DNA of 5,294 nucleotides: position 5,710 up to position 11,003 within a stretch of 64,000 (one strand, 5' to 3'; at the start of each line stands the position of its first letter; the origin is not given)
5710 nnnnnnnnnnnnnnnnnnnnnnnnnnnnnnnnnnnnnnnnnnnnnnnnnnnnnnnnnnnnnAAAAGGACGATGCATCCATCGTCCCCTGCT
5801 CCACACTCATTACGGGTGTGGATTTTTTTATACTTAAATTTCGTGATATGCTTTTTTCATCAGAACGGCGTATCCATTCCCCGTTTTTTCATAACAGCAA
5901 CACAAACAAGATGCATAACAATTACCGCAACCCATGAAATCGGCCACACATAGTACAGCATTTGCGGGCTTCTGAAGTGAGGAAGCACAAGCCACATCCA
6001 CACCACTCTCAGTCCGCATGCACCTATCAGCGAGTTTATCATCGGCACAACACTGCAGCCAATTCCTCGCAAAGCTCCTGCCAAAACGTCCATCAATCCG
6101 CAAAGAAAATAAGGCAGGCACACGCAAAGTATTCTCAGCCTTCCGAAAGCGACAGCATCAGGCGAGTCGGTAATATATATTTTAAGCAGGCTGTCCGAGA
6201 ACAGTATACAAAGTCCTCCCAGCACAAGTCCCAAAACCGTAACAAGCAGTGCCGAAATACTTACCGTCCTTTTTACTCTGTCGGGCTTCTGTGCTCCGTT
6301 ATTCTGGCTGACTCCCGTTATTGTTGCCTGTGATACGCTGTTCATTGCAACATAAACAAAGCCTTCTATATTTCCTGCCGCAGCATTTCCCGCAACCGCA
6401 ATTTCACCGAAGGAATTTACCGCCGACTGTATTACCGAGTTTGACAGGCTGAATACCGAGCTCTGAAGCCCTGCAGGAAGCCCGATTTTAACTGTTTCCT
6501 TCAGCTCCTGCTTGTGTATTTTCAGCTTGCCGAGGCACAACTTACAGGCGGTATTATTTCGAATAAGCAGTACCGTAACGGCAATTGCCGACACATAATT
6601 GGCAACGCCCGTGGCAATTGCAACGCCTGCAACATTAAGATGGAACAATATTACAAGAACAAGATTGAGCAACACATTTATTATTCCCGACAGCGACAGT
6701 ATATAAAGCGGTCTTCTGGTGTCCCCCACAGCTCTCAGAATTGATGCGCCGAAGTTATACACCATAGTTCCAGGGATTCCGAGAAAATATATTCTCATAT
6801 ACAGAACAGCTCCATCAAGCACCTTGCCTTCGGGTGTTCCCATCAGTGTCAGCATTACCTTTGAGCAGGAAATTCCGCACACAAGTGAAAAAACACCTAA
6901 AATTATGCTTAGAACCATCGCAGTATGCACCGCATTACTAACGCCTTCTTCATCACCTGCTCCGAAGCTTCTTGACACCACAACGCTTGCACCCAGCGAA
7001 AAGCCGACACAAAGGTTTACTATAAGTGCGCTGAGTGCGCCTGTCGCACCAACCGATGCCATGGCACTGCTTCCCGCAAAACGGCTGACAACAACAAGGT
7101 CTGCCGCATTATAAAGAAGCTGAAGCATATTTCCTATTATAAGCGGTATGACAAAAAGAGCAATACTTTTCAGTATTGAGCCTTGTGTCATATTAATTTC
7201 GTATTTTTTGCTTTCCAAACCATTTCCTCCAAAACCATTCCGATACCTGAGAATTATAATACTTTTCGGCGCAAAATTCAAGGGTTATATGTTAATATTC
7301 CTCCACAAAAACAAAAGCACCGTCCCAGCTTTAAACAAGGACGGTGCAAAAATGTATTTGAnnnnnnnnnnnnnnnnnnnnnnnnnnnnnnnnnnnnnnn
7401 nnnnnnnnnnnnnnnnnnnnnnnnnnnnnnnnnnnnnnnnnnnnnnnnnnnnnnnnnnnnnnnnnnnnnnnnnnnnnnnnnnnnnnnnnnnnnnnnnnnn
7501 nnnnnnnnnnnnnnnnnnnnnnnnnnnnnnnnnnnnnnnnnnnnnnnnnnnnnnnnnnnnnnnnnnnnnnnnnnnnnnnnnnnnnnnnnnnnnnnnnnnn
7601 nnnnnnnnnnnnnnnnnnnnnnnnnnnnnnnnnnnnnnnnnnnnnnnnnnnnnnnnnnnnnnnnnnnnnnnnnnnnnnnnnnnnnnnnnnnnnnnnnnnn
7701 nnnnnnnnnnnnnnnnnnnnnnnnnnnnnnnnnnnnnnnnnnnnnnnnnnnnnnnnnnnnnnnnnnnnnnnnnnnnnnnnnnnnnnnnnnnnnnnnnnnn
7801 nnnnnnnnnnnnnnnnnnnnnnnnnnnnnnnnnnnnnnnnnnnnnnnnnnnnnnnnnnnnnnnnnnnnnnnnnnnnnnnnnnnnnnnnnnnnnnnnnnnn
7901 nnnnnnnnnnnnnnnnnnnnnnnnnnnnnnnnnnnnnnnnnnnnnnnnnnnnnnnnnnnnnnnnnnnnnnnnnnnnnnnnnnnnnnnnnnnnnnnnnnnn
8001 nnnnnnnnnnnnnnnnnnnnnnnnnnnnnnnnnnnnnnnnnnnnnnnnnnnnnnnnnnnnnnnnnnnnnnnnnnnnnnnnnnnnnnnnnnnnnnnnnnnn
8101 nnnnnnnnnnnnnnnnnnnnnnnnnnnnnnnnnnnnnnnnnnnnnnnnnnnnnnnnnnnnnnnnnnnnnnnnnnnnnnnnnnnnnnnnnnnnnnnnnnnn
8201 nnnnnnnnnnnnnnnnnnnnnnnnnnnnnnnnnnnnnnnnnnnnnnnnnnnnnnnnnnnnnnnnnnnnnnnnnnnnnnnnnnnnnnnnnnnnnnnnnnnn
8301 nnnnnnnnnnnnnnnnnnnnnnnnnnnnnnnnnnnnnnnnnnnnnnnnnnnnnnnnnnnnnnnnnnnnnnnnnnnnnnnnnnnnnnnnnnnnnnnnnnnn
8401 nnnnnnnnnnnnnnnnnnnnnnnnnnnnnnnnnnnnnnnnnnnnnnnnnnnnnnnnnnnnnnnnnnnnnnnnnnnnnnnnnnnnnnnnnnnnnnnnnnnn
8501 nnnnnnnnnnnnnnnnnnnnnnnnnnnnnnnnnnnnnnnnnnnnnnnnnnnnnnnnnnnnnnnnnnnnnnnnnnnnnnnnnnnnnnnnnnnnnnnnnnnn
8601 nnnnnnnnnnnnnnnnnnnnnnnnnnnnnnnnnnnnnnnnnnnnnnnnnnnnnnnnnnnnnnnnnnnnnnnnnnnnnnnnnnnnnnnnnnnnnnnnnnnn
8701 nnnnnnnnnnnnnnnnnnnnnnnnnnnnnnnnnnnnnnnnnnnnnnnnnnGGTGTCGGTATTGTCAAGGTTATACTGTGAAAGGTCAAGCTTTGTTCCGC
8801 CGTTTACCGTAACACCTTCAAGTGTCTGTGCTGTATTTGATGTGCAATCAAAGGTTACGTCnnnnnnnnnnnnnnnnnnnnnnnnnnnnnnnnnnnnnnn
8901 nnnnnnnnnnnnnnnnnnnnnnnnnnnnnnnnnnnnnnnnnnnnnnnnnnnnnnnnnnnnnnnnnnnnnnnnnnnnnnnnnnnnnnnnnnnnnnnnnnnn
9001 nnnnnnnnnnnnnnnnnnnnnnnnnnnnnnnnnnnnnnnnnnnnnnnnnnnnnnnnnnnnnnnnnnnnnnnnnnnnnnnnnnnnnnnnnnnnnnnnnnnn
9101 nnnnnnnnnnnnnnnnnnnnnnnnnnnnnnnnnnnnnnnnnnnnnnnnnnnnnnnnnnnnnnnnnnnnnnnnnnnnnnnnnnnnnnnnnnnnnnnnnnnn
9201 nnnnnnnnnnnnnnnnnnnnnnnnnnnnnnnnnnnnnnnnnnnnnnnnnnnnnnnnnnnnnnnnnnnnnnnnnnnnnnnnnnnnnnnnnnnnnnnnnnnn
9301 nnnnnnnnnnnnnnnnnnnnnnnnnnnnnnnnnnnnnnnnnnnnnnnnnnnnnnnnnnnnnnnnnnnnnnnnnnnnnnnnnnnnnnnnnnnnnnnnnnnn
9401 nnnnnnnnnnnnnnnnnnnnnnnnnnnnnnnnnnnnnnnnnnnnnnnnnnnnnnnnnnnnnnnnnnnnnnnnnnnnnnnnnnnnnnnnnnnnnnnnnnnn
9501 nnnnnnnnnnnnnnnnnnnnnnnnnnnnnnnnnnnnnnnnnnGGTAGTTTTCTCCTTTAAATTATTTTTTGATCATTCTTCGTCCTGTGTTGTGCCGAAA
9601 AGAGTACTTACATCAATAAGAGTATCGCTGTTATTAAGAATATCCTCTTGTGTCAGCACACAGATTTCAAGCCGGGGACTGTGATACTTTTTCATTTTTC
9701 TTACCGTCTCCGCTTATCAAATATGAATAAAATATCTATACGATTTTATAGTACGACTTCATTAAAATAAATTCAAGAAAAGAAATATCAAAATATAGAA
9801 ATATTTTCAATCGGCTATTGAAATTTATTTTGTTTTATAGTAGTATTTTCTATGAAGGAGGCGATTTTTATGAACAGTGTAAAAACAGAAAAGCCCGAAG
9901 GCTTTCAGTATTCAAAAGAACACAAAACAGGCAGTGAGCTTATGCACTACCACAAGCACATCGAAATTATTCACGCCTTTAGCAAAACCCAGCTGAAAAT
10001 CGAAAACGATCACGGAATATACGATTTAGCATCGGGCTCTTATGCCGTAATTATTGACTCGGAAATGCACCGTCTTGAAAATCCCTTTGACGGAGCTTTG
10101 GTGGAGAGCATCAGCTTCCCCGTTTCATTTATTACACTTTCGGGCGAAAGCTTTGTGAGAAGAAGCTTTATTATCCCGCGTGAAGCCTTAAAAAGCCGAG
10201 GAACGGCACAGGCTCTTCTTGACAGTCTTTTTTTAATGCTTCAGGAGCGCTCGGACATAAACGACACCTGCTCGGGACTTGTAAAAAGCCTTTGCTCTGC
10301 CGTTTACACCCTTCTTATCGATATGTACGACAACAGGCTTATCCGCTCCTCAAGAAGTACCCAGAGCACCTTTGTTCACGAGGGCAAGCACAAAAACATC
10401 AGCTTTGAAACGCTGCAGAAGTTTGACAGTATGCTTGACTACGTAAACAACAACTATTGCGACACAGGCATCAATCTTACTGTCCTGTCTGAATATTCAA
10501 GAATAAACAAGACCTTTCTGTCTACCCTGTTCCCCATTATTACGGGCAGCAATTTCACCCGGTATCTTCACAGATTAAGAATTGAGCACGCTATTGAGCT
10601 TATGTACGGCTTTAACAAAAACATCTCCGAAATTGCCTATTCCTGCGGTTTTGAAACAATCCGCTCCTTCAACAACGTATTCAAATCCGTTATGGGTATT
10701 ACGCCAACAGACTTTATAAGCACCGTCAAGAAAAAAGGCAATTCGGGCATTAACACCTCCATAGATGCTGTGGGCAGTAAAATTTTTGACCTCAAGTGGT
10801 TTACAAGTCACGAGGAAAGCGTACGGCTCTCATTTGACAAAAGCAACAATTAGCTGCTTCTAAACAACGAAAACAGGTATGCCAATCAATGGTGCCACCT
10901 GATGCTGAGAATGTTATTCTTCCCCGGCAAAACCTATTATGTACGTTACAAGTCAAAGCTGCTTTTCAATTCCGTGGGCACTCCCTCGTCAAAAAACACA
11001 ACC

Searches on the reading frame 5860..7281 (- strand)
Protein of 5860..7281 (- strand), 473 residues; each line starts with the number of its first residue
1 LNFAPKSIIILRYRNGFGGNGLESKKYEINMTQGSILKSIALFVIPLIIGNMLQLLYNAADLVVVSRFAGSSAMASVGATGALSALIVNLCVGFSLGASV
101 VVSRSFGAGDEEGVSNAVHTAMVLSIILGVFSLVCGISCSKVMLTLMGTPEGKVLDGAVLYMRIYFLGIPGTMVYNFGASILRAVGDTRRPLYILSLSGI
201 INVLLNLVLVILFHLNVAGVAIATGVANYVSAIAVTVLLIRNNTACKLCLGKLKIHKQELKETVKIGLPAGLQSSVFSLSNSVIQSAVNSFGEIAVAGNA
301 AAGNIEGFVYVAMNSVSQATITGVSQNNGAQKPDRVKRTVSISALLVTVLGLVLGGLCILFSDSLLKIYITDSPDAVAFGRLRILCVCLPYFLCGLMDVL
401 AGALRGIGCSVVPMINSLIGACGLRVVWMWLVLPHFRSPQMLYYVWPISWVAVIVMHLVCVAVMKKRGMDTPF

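Call 7: search_protein_families(library=pfam, proteins=[window:5860-7281:-], max_evalue=0.01)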
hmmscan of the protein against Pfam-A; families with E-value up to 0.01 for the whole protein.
window:5860-7281:- (473 aa): 1 family
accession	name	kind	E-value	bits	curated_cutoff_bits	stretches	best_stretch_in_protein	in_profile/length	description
PF01554.23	MatE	-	9.9e-50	168.8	24.9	2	46-207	1-160/161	MatE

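Call 9: search_protein_families(library=ncbifam, proteins=[window:5860-7281:-], max_evalue=1)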
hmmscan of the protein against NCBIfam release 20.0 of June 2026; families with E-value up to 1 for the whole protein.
window:5860-7281:- (473 aa): 13 families
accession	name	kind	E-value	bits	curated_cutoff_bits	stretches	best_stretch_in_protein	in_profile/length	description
TIGR00797.1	matE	subfamily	2e-62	211.4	147.4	1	46-433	1-385/396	MATE family efflux transporter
NF041801.1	MATE_SolL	equivalog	8.9e-38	130.2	780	1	29-459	11-444/458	solanimycin export family MATE transporter SolL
NF052396.1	MATE_WgkD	equivalog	6.1e-22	78.2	510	1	37-460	2-419/428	tryglysin-associated MATE efflux transporter WgkD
NF007562.1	PRK10189.1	equivalog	2.4e-21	76.1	465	1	38-428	27-423/470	EmmdR/YeeO family multidrug/toxin efflux MATE transporter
NF007130.1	PRK09575.1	equivalog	6.7e-19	68.5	445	1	35-460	3-428/435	MATE family efflux transporter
NF000131.1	MATE_multi_MepA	equivalog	6.4e-18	65.2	850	1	33-299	11-276/451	multidrug efflux MATE transporter MepA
NF001214.0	PRK00187.1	equivalog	3.8e-14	52.5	449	1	37-408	9-387/464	NorM family multidrug efflux MATE transporter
NF007690.0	PRK10367.1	equivalog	9.6e-13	47.8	409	1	42-241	13-210/441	MATE family efflux transporter DinF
NF045578.1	export_MbnM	equivalog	1.6e-10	40.6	285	1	46-256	8-212/410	methanobactin export MATE transporter MbnM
NF000217.1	MATE_multi_FepA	equivalog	4e-09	36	900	1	26-449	4-423/443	multidrug efflux MATE transporter FepA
NF000263.1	MATE_multi_NorM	equivalog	1.4e-08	34.6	950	1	41-466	21-447/459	multidrug efflux MATE transporter NorM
NF041358.1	GntT_guanitoxin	equivalog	1e-05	24.8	525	1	35-373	10-347/438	guanitoxin biosynthesis MATE family efflux transporter GntT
NF051486.1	E492_microcin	equivalog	0.11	13.1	50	0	313-359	1-47/88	E492 group microcin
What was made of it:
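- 5860..7281 (-): MATE transporter 80 nt downstream of the interrupted paralogue, on the same strand. Calls 7, 9.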

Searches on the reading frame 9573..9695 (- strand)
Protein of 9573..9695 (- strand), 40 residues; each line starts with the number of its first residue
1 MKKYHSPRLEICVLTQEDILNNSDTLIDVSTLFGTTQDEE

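Call 8: search_protein_families(library=pfam, proteins=[window:9573-9695:-], max_evalue=10)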
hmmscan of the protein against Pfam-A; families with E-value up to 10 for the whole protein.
window:9573-9695:- (40 aa): 0 families

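Call 9: search_protein_families(library=ncbifam, proteins=[window:9573-9695:-], max_evalue=1)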
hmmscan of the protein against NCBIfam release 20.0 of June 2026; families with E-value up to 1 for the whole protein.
window:9573-9695:- (40 aa): 1 family
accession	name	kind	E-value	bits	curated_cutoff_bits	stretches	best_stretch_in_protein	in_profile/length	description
TIGR03418.1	chol_sulf_TF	equivalog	0.13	11.3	324.8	1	5-38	114-147/291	choline sulfate utilization transcriptional regulator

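Call 80: predict_structure(alignment_id=A8)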
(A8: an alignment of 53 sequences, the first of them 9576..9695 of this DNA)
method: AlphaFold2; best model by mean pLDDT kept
length: 40 residues; sequences in the alignment: 53
mean_pLDDT: 73.2   pTM: 0.26
mean pLDDT of the five models: 73.2, 72.2, 70.8, 70.5, 70.3
residues with pLDDT >= 90: 0; 70-90: 27; 50-70: 12; < 50: 1
segments of 3 or more residues with pLDDT < 50: none
pLDDT, mean of each block of 10 residues (from residue 1): 81 78 68 65
secondary structure, 60 per line:
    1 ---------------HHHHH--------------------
elements in order: H16-20
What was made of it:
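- AF2 with 53 sequences predicts an extended chain with one short helix, pLDDT 73 (call 80). The peptide is disordered (call 80).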

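Call 84: search_protein_families(library=padloc, proteins=[window:9573-9695:-], max_evalue=1)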
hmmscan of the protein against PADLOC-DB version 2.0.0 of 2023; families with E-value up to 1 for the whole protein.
window:9573-9695:- (40 aa): 0 families

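Call 85: search_protein_families(library=phrogs, proteins=[window:9573-9695:-], max_evalue=1)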
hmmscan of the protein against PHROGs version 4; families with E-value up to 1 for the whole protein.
window:9573-9695:- (40 aa): 0 families

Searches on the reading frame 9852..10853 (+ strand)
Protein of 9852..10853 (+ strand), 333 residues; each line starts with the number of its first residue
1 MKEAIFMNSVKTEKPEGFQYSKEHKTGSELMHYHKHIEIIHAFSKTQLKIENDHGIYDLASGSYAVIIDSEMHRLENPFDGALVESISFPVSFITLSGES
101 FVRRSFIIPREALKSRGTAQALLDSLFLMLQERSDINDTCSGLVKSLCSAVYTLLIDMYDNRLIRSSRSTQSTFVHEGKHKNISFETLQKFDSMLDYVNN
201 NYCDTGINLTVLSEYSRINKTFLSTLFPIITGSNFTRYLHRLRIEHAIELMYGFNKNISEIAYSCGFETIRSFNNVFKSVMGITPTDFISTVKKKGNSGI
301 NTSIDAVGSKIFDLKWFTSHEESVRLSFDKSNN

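Call 7: search_protein_families(library=pfam, proteins=[window:9852-10853:+], max_evalue=0.01)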
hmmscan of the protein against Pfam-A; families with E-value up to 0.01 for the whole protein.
window:9852-10853:+ (333 aa): 2 families
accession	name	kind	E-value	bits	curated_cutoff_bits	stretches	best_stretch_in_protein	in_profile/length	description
PF12833.13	HTH_18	-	3.3e-14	53.4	33.6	1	217-288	6-77/80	Helix-turn-helix domain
PF00165.29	HTH_AraC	-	7.1e-06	26.5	26.6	1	254-289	7-41/42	Bacterial regulatory helix-turn-helix proteins, AraC family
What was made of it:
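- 9852..10853 (+): AraC-family regulator, divergent from copy 2. AraC-type genes recur near family members. Call 7.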
